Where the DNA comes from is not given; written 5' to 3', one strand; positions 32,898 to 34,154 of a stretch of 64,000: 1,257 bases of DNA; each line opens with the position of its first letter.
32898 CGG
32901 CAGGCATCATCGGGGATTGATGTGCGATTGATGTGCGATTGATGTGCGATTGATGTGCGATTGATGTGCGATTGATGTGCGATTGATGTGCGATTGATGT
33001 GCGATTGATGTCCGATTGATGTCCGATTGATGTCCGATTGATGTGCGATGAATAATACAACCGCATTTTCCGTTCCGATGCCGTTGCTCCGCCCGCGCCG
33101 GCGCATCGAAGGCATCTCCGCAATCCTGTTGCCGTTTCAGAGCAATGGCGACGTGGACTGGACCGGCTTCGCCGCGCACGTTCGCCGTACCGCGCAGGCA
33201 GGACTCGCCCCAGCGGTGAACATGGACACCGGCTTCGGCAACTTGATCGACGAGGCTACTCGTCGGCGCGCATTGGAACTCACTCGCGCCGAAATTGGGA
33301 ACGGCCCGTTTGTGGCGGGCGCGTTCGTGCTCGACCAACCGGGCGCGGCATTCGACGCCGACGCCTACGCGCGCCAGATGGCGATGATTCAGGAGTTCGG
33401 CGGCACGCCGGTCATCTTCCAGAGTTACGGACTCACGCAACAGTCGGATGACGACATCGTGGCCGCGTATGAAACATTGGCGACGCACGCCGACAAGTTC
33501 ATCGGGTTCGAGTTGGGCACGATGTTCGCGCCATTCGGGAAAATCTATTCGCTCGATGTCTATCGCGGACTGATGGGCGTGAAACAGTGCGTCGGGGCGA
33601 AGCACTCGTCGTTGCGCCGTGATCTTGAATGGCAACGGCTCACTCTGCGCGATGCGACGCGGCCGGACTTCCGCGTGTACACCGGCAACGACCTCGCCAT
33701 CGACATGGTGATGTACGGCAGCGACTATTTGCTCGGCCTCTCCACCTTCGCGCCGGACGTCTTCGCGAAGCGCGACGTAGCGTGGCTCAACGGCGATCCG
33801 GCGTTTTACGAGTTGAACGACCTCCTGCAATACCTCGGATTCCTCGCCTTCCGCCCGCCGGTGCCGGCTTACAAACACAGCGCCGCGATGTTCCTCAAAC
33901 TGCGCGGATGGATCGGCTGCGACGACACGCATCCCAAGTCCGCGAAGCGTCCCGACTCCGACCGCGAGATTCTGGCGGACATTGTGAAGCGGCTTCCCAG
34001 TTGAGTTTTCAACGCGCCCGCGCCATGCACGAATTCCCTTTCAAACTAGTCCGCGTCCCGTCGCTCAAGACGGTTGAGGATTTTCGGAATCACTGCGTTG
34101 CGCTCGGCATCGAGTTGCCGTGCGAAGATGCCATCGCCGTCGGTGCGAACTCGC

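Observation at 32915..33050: Perfect 11-bp x 12 tandem repeat (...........) ending in the start codon of a DHDPS-like gene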

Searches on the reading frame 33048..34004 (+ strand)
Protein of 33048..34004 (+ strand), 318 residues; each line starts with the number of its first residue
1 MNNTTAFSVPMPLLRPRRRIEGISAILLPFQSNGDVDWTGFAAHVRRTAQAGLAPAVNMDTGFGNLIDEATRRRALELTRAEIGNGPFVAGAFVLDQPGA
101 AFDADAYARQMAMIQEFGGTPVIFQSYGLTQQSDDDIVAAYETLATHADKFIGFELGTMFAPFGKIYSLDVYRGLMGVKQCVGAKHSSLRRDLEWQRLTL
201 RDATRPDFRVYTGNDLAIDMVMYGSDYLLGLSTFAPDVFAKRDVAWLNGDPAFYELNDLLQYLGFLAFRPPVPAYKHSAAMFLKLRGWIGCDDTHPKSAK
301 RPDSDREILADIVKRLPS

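Call 4: search_protein_families(library=pfam, proteins=[window:33048-34004:+])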
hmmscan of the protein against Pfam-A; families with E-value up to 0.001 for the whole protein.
window:33048-34004:+ (318 aa): 1 family
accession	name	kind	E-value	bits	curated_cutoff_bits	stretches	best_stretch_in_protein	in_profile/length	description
PF06187.17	DUF993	-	1.2e-07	31.5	24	1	33-280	52-323/382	Protein of unknown function (DUF993)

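Call 8: find_encoding_contigs(protein=window:33048-34004:+, flank=10000, max_places=10)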
Protein window:33048-34004:+ (318 aa): no gene with exactly this product is on record in the collection.

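Call 10: find_encoding_contigs(protein=window:33078-34004:+, flank=10000, max_places=10)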
Protein window:33078-34004:+ (308 aa): 2 contigs read that carry it; 1 place shown.
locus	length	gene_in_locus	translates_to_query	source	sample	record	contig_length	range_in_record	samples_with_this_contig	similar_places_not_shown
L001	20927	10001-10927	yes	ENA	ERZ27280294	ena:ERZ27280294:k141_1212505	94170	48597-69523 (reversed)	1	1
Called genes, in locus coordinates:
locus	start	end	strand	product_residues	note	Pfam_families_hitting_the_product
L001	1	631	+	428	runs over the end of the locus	PF00202:Aminotran_3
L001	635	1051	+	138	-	PF03652:RuvX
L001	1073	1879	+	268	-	PF01416:PseudoU_synth_1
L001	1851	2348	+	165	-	PF00588:SpoU_methylase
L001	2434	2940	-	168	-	PF00359:PTS_EIIA_2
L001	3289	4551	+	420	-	PF05810:NinF (weak), PF00291:PALP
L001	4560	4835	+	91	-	PF02597:ThiS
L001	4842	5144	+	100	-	PF09383:NIL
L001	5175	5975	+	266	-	PF00106:adh_short, PF08659:KR, PF01370:Epimerase, PF13561:adh_short_C2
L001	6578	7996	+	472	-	-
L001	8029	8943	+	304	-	PF01297:ZnuA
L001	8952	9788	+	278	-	PF00950:ABC-3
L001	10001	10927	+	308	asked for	PF06187:DUF993 (weak)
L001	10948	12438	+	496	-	PF00724:Oxidored_FMN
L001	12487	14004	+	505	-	PF00884:Sulfatase, PF01663:Phosphodiest (faint), PF16347:SGSH_C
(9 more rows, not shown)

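Call 11: find_homologous_proteins(query=window:33048-34004:+)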
Query window:33048-34004:+ (318 aa): 8000 proteins with E <= 0.001 among 8000 candidates; the best 120 are listed.
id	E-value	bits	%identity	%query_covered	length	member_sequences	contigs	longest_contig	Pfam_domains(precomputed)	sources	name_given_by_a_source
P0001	6.9e-203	691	98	97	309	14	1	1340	PF06187.18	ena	-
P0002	1.4e-199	680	93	100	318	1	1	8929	-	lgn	-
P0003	2.0e-188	643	90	98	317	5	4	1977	PF06187.18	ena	-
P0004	2.4e-188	643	88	100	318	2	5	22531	PF06187.18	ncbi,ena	-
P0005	2.7e-188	643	88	100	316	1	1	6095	PF06187.18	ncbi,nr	ncbi:MAG: dihydrodipicolinate synthase family protein [Pedosphaera sp.]|nr:dihydrodipicolinate synth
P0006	5.4e-188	642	90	97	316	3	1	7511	PF06187.18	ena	-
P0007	1.6e-187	640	90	97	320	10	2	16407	PF06187.18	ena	-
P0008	5.6e-186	635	89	97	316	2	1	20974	-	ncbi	-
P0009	2.6e-184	630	89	97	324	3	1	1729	PF06187.18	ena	-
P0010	1.0e-183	628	87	97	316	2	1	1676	PF06187.18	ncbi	-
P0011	1.1e-183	628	87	99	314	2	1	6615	PF06187.18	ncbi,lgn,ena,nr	ncbi:MAG TPA: dihydrodipicolinate synthase family protein [Roseimicrobium sp.]|nr:dihydrodipicolinat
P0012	3.7e-182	623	87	97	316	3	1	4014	-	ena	-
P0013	5.4e-179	612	85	100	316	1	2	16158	PF06187.18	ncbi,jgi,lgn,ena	ncbi:MAG TPA: dihydrodipicolinate synthase family protein [Verrucomicrobiae bacterium]|jgi:dihydrodi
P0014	6.0e-179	612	84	100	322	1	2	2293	-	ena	-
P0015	8.4e-179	612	85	99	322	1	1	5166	PF06187.18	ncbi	-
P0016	1.2e-178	611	85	97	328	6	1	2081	PF06187.18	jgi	jgi:dihydrodipicolinate synthase/N-acetylneuraminate lyase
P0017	2.3e-178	610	85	97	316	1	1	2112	PF06187.18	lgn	-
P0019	3.6e-178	610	85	97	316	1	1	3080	PF06187.18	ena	-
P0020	1.5e-177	608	85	97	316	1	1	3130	PF06187.18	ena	-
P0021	2.7e-177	607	85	97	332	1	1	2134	PF06187.18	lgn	-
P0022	4.9e-176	603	85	97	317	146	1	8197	PF06187.18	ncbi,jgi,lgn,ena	ncbi:MAG: dihydrodipicolinate synthase family protein [Limisphaerales bacterium]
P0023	7.0e-176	602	84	97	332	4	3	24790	PF06187.18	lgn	-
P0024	7.9e-176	602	83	97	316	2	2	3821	PF06187.18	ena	-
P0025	1.6e-175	601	85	96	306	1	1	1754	PF06187.18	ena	-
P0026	2.0e-174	597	84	94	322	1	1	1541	PF06187.18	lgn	-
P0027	9.6e-174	595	83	97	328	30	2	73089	PF06187.18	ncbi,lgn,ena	-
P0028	5.4e-173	593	83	97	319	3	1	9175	PF06187.18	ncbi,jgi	jgi:dihydrodipicolinate synthase/N-acetylneuraminate lyase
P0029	7.5e-173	592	83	97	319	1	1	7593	PF06187.18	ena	-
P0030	8.0e-173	592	82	97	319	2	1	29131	PF06187.18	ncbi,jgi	-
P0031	1.1e-172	592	83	97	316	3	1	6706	PF06187.18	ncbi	-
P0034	2.1e-172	591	83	97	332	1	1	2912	PF06187.18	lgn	-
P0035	2.5e-172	590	83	96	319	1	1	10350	PF06187.18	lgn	-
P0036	3.2e-172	590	83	97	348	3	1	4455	PF06187.18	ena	-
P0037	3.3e-172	590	83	97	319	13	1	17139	PF06187.18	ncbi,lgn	-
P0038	5.5e-172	589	82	99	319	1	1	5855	PF06187.18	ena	-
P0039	6.2e-172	589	83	99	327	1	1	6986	PF06187.18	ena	-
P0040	8.3e-172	589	83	97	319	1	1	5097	PF06187.18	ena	-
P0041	1.0e-171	588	83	97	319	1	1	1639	PF06187.18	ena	-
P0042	1.3e-171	588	83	97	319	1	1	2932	PF06187.18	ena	-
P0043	1.9e-171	588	82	97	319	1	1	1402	PF06187.18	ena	-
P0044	2.2e-171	587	83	96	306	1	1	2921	PF06187.18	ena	-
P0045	2.8e-171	587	83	97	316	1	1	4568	PF06187.18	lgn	-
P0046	4.9e-171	586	82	97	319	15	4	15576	PF06187.18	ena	-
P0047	6.0e-171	586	82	97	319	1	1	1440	PF06187.18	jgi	jgi:dihydrodipicolinate synthase/N-acetylneuraminate lyase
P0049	8.9e-171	585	83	97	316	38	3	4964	PF06187.18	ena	-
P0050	1.4e-170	585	83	96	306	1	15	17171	PF06187.18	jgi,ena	-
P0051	1.8e-170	584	83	96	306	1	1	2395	PF06187.18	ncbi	-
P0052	3.3e-170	583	83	97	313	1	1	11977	PF06187.18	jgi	jgi:dihydrodipicolinate synthase/N-acetylneuraminate lyase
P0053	3.5e-170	583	82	97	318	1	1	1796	PF06187.18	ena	-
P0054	5.4e-170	583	83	96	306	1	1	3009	PF06187.18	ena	-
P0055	1.0e-169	582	83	96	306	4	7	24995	PF06187.18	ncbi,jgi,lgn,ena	-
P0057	1.4e-168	578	81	97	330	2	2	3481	PF06187.18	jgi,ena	-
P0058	2.8e-167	574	83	96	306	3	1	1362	PF06187.18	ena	-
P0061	6.0e-165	566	78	96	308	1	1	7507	PF06187.18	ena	-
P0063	2.6e-164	564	79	97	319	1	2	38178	PF06187.18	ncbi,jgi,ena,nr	ncbi:MAG: dihydrodipicolinate synthase family protein [Opitutales bacterium]|nr:MAG: dihydrodipicoli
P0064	3.8e-164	564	76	99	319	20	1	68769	PF06187.18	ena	-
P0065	2.7e-163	561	79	96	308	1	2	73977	PF06187.18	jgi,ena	jgi:dihydrodipicolinate synthase/N-acetylneuraminate lyase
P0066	1.3e-162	558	78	97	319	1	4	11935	PF06187.18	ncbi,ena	-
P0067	1.3e-162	558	78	97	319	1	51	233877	PF06187.18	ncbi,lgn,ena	-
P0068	3.5e-162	557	76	99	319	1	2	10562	PF06187.18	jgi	-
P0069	4.5e-162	557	78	97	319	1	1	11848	PF06187.18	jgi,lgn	-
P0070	5.8e-162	556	78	97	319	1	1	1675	PF06187.18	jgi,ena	jgi:dihydrodipicolinate synthase/N-acetylneuraminate lyase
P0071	6.3e-162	556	78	97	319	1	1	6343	PF06187.18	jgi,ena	-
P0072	8.8e-162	556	78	97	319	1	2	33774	PF06187.18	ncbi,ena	-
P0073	1.2e-161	555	75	99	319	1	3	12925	PF06187.18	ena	-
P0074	1.7e-161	555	78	96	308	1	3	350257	PF06187.18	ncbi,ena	-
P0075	2.5e-161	554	75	99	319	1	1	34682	PF06187.18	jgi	jgi:dihydrodipicolinate synthase/N-acetylneuraminate lyase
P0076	3.1e-161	554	79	97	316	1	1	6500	PF06187.18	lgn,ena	-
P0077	4.3e-161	553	77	97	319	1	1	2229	PF06187.18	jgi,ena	-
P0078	4.4e-161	553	77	97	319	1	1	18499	PF06187.18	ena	-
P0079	9.1e-161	552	78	97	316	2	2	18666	PF06187.18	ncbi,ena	-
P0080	1.2e-160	552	77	97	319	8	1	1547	PF06187.18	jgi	-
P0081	1.5e-160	552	75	99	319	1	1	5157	PF06187.18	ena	-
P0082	1.7e-160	552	78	97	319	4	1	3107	PF06187.18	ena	-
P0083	2.0e-160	551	77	97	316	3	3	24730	PF06187.18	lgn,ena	-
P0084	4.4e-160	550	77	96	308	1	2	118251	PF06187.18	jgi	-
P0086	2.0e-159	548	77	97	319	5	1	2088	PF06187.18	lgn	-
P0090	1.8e-157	542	77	97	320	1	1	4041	PF06187.18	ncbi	-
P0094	1.5e-155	535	76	97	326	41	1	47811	PF06187.18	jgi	jgi:dihydrodipicolinate synthase/N-acetylneuraminate lyase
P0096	6.3e-155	533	75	96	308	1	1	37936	PF06187.18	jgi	jgi:dihydrodipicolinate synthase/N-acetylneuraminate lyase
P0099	1.8e-154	532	74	97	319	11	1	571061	PF06187.18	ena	-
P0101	5.6e-154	530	75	96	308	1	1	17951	PF06187.18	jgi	jgi:dihydrodipicolinate synthase/N-acetylneuraminate lyase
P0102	7.2e-154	530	73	98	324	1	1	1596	PF06187.18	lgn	-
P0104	5.3e-153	527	72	99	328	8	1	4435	PF06187.18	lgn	-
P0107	1.3e-152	526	75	97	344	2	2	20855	PF06187.18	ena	-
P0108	2.0e-152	525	76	97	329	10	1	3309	PF06187.18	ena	-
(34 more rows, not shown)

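Call 14: find_encoding_contigs(protein=P0002, flank=6000, max_places=6)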
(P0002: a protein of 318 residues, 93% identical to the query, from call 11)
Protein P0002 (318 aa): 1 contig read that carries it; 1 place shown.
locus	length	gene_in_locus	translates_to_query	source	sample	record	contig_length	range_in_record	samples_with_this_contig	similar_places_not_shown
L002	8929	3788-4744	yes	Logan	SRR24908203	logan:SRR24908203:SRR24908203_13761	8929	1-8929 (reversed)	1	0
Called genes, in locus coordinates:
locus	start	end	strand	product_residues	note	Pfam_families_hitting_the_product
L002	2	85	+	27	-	?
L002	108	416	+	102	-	-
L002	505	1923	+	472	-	-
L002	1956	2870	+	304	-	PF01297:ZnuA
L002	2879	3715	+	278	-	PF00950:ABC-3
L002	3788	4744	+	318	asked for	-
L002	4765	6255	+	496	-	PF00724:Oxidored_FMN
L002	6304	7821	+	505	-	PF00884:Sulfatase, PF01663:Phosphodiest (faint), PF16347:SGSH_C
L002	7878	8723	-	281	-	PF07963:N_methyl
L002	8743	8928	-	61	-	?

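Call 15: find_encoding_contigs(protein=P0001, flank=3000, max_places=10)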
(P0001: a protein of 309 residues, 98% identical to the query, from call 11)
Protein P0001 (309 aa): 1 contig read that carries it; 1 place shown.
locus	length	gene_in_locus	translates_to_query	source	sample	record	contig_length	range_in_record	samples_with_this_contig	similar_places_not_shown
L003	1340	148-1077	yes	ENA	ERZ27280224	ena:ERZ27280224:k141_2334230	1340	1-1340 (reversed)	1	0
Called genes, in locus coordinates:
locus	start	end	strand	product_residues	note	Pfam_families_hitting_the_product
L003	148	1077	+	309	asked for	PF06187:DUF993 (weak)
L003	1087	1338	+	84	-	?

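Call 16: find_encoding_contigs(protein=P0004, flank=6000, max_places=6)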
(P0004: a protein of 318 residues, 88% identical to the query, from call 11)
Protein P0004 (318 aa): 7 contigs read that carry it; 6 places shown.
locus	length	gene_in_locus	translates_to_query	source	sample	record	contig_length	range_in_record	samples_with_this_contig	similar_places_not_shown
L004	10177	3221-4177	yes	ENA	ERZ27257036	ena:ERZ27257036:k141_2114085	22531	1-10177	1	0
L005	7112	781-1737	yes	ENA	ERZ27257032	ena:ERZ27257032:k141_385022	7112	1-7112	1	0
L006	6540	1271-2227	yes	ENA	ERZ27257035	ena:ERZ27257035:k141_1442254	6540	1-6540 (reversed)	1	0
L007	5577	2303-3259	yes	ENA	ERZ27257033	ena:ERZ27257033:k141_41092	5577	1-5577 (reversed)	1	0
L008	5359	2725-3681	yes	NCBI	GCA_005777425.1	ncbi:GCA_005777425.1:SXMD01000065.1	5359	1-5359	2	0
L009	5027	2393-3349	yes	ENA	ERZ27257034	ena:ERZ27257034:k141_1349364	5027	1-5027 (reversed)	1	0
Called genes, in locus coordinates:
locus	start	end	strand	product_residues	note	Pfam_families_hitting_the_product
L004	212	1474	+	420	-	PF05810:NinF (weak), PF00291:PALP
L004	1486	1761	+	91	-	PF02597:ThiS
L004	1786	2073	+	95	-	PF09383:NIL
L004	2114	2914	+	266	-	PF00106:adh_short, PF08659:KR, PF13561:adh_short_C2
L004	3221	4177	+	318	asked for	PF06187:DUF993 (weak)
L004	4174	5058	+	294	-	PF02826:2-Hacid_dh_C, PF03446:NAD_binding_2, PF03807:F420_oxidored (weak), PF10727:Rossmann-like (weak), PF14833:NAD_binding_11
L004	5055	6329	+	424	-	PF00083:Sugar_tr, PF07690:MFS_1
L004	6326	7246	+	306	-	PF00795:CN_hydrolase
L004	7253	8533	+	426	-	PF07676:PD40 (faint), PF26549:Tricorn_N (weak), PF26550:Tricorn_2nd (weak)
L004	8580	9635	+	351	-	PF04909:Amidohydro_2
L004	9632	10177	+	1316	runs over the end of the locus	PF23500:DUF7133, PF14100:DUF6807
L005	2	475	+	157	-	?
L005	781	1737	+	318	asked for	PF06187:DUF993 (weak)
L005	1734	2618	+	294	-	PF02826:2-Hacid_dh_C, PF03446:NAD_binding_2, PF03807:F420_oxidored (weak), PF10727:Rossmann-like (weak), PF14833:NAD_binding_11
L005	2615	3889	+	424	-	PF00083:Sugar_tr, PF07690:MFS_1, PF00083:Sugar_tr (weak)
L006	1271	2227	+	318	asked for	PF06187:DUF993 (weak)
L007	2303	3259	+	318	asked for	PF06187:DUF993 (weak)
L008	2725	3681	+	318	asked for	PF06187:DUF993 (weak)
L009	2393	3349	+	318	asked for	PF06187:DUF993 (weak)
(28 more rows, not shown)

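Call 24: find_related_loci(query=window:33048-34004:+, collection=genome_contigs, flank=4000)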
Query window:33048-34004:+ (318 aa) in genome_contigs; peptide patterns used: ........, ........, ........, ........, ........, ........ (x = any residue, [..] = any of these).
599 stretches matched a pattern (row limit reached: there are more); 588 encode a relative of the query (tblastn E <= 1e-3); the best 80 are kept; 80 distinct loci.
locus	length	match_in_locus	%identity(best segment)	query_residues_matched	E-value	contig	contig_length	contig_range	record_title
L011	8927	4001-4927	86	10-318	0e+0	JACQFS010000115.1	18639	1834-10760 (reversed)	MAG: Verrucomicrobia bacterium isolate NC_groundwater_1053_Pr1_S-0.65um_64_11 Montesol18_Sp65_coassembly_scaffold_630983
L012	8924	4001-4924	86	10-317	0e+0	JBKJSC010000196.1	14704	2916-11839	MAG: Limisphaerales bacterium isolate ant_bin.560 k117_2810845, whole genome shotgun sequence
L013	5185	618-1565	84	1-318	0e+0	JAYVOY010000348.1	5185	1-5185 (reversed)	MAG: Verrucomicrobiota bacterium isolate GL72_DN_metabat_113 GL72_DN_metabat_113_347, whole genome shotgun sequence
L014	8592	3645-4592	85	1-318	0e+0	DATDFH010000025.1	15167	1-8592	MAG TPA_asm: Verrucomicrobiia bacterium isolate SMAG_U221 k141_203049, whole genome shotgun sequence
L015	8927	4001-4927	86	10-318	0e+0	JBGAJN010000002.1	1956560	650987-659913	MAG: Limisphaerales bacterium isolate MAG_AAO_H125.48 AAOH125-48_opera_contig_4, whole genome shotgun sequence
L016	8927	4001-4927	85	10-318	2e-180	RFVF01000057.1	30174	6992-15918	MAG: Proteobacteria bacterium isolate WB5_2B_004 contig_100_56, whole genome shotgun sequence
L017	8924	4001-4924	85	10-317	6e-180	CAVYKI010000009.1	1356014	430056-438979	MAG: uncultured Verrucomicrobiae bacterium isolate MFD01275.bin.2.132 genome assembly, contig: contig_4553, whole genome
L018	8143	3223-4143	85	10-316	3e-179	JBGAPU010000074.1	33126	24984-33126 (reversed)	MAG: Chthoniobacteraceae bacterium isolate MAG_MBR_H10.99 MBRH10-99_opera_contig_4718, whole genome shotgun sequence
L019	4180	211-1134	84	10-317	0e+0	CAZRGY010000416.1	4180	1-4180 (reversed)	MAG TPA_asm: uncultured Verrucomicrobiota bacterium isolate SRP319275_co1_7 genome assembly, contig: NODE_32588_length_4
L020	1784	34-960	84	10-318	0e+0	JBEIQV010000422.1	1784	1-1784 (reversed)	MAG: Verrucomicrobiia bacterium isolate Sample-107-S7-bin-21 Sample_107_S7-bin_21-k141_957277, whole genome shotgun sequ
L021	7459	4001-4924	85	10-318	5e-179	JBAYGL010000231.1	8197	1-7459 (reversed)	MAG: Limisphaerales bacterium isolate SO_2016_GW1_124 scaffold16439_OW334_2016, whole genome shotgun sequence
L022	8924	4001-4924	83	10-317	5e-178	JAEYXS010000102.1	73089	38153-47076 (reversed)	MAG: Verrucomicrobia bacterium isolate OH_CBlB_325 k127_695135, whole genome shotgun sequence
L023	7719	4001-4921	82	10-316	8e-177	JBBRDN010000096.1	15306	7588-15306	MAG: Verrucomicrobiota bacterium isolate Co_metawrap_2452 Cmw_2452_k141_17164393_length_15306_cov_7.0000, whole genome s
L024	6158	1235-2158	81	10-317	1e-176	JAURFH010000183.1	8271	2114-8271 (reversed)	MAG: Verrucomicrobiota bacterium isolate SFB_3D_100_87 NODE_184_length_8271_cov_3.540151, whole genome shotgun sequence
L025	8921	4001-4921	82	10-316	1e-175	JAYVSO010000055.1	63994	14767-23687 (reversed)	MAG: Verrucomicrobiota bacterium isolate GL74_DN_concoct_278 GL74_DN_concoct_278_54, whole genome shotgun sequence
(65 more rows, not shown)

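Call 34: list_cluster_members(proteins=[P0001, window:33078-34004:+, P0002])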
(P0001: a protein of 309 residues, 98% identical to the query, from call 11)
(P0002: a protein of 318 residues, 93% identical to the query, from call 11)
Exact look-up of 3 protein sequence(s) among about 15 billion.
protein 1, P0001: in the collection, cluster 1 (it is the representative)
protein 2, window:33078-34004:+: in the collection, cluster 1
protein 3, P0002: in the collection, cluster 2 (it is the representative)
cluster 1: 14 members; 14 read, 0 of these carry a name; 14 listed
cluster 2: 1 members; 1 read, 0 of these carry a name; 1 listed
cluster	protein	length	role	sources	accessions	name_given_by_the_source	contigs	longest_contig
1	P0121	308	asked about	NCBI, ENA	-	-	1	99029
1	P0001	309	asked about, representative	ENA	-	-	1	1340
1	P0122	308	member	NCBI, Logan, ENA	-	-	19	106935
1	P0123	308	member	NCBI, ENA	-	-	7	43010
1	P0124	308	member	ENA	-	-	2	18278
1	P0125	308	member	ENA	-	-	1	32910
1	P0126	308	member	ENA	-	-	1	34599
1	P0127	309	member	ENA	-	-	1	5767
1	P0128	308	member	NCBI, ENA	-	-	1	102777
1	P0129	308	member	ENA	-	-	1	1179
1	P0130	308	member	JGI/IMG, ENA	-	-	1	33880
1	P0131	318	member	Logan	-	-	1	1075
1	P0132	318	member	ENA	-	-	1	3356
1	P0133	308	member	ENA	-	-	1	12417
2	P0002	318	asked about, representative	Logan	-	-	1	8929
